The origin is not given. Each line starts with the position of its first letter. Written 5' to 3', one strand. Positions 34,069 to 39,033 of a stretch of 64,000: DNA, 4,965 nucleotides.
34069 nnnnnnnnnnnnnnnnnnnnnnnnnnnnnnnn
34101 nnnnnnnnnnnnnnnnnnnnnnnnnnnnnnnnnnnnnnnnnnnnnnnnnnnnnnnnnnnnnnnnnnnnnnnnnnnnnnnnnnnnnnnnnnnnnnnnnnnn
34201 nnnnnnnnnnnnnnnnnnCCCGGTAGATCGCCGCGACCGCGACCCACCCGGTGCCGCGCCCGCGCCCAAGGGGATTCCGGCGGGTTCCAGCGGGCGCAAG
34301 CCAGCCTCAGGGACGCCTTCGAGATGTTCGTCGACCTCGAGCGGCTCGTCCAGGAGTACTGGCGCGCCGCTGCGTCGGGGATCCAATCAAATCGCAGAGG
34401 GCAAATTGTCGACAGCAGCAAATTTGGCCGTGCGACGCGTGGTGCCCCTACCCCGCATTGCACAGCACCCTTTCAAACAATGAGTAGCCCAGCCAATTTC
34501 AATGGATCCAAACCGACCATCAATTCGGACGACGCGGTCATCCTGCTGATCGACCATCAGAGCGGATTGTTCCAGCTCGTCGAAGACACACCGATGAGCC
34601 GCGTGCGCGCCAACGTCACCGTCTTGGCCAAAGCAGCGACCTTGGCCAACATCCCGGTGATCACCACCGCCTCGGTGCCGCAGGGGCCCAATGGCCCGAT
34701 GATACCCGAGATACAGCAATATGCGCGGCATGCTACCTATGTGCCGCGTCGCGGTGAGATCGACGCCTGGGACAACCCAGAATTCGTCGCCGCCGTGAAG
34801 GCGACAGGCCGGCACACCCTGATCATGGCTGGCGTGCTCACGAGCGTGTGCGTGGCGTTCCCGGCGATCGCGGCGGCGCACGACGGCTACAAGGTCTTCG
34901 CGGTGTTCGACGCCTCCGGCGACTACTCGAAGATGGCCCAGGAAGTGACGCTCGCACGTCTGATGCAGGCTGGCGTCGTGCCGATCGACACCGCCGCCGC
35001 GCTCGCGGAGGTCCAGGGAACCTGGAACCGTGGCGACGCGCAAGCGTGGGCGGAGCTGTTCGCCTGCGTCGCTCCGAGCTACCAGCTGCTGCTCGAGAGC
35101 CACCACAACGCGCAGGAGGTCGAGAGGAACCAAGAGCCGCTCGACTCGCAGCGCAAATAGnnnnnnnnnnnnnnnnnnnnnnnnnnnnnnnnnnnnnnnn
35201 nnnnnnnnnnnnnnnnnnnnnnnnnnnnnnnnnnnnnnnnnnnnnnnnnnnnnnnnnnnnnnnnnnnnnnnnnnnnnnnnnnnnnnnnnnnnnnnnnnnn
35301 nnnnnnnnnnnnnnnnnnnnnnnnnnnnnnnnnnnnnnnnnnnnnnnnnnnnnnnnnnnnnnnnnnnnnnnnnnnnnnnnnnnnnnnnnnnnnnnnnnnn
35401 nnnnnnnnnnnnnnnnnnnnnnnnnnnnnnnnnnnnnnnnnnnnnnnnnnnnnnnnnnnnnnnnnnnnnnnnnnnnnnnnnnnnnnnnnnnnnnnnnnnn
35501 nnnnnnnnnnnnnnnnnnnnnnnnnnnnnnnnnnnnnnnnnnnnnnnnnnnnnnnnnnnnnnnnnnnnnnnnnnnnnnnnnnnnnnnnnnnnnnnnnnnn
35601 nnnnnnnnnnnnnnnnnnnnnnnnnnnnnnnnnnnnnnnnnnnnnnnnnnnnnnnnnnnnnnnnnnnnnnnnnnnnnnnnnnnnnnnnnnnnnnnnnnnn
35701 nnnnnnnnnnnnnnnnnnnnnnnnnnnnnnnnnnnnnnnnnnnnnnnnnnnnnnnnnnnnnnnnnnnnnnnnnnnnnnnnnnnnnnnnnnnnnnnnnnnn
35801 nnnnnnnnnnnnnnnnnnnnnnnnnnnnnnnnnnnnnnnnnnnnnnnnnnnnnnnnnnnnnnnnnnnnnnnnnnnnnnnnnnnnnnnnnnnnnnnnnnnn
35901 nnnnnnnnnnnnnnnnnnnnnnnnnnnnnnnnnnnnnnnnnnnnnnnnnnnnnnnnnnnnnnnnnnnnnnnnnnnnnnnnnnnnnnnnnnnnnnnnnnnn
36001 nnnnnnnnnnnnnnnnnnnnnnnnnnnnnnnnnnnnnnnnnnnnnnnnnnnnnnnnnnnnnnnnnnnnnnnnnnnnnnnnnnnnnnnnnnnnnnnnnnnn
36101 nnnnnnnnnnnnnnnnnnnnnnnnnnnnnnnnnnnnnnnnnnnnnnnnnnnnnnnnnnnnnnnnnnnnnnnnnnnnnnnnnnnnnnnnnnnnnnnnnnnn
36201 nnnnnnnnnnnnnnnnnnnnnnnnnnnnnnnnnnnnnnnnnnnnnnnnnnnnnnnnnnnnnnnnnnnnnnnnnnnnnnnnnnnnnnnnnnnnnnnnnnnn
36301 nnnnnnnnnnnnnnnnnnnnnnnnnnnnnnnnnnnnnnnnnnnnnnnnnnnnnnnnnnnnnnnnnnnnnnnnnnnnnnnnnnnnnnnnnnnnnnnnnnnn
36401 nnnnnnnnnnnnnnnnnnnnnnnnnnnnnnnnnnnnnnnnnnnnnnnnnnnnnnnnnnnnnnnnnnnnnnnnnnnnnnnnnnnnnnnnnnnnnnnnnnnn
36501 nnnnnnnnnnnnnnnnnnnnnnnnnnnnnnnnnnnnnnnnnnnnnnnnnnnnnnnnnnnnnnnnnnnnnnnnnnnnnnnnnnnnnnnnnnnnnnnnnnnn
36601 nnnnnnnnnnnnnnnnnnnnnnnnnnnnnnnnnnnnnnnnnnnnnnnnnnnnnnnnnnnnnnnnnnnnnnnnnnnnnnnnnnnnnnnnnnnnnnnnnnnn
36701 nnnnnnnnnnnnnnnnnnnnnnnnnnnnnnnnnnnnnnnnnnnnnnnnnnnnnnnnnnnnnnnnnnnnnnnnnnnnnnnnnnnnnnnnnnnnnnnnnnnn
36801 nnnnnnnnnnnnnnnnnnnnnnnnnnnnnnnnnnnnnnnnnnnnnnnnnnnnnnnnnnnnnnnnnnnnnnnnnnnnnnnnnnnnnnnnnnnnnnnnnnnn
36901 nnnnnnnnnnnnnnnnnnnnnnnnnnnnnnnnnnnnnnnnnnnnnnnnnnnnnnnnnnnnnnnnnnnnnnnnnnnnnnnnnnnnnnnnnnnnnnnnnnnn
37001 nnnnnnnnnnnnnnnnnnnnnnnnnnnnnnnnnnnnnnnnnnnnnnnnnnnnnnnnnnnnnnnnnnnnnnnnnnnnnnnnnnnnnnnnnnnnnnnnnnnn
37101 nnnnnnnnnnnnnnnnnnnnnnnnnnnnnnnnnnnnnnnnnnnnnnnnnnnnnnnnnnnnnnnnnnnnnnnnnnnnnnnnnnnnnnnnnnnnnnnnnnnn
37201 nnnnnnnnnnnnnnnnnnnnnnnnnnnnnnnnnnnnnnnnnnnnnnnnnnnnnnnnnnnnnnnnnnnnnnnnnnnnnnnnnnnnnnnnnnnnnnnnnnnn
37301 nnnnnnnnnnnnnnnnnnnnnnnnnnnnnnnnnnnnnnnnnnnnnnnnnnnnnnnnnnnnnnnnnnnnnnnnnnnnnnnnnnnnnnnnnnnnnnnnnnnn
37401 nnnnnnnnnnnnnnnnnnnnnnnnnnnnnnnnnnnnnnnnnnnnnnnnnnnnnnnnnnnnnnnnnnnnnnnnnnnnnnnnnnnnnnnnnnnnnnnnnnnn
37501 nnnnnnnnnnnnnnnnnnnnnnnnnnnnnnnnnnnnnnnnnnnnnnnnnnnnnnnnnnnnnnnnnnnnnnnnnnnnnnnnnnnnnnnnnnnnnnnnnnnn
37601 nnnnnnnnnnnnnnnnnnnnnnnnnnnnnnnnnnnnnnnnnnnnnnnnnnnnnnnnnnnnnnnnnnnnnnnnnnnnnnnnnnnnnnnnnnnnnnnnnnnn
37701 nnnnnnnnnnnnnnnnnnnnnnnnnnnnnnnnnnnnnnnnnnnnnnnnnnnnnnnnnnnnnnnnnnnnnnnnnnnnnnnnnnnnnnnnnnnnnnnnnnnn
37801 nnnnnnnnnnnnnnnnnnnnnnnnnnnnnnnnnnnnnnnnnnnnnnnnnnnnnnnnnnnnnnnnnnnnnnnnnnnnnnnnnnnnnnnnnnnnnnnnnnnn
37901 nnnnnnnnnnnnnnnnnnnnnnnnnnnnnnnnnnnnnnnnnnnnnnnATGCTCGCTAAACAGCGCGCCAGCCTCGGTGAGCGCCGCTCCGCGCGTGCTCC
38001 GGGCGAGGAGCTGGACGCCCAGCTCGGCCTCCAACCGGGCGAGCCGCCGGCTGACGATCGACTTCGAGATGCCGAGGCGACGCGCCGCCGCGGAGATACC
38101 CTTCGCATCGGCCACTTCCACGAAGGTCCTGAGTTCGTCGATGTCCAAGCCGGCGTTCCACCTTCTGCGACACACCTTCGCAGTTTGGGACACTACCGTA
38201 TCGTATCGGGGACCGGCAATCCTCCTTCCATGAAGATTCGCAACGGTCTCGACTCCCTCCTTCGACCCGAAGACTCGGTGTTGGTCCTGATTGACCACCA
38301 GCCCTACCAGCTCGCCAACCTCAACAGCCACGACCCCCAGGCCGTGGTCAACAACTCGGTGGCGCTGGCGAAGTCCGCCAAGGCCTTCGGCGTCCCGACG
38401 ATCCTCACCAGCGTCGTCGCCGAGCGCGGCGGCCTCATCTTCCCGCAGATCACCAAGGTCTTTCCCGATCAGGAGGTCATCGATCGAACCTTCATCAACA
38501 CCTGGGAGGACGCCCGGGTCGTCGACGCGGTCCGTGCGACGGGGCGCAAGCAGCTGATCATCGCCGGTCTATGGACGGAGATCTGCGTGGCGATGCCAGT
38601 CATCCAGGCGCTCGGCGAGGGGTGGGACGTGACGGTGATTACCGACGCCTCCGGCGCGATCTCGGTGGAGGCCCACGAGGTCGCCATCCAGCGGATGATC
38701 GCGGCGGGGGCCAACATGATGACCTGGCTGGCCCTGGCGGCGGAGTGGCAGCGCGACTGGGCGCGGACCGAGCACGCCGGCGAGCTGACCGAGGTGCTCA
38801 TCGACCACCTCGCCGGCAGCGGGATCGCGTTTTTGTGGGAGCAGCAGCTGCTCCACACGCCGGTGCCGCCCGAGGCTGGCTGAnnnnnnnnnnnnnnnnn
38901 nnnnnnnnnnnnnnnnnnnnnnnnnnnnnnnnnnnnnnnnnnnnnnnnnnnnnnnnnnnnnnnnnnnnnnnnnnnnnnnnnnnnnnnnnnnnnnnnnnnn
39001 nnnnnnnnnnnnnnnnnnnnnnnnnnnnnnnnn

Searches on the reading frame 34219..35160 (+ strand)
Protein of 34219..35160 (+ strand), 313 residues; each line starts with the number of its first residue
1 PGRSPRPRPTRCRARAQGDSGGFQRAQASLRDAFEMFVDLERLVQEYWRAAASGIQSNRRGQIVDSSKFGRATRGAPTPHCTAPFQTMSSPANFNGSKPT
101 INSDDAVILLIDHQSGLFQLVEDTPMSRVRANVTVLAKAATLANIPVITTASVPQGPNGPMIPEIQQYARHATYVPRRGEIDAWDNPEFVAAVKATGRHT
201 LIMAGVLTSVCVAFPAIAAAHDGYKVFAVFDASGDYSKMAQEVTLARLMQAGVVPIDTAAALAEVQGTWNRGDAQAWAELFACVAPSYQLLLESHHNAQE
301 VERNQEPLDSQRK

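Call 61: search_protein_families(library=pfam, proteins=[window:34219-35160:+], max_evalue=0.00001)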
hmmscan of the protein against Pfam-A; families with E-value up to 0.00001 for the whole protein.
window:34219-35160:+ (313 aa): 1 family
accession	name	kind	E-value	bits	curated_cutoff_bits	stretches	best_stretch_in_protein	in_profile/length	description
PF00857.26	Isochorismatase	-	2.4e-22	80.3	27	1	107-259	2-174/175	Isochorismatase domain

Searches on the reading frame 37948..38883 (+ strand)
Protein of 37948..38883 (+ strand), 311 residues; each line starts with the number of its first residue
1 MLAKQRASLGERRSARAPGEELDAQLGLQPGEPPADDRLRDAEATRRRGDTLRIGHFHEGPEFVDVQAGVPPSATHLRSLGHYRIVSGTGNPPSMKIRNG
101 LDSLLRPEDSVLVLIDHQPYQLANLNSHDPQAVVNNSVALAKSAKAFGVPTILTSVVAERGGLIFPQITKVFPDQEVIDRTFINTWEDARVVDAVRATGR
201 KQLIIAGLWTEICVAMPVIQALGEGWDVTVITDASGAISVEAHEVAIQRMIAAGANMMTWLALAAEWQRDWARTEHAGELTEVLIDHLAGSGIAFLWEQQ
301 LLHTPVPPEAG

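Call 76: search_protein_families(library=pfam, proteins=[window:37948-38883:+], max_evalue=0.00001)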
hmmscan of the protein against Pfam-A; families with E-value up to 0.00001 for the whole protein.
window:37948-38883:+ (311 aa): 1 family
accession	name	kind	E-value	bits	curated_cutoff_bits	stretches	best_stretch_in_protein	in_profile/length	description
PF00857.26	Isochorismatase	-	8.5e-28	98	27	1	110-260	1-173/175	Isochorismatase domain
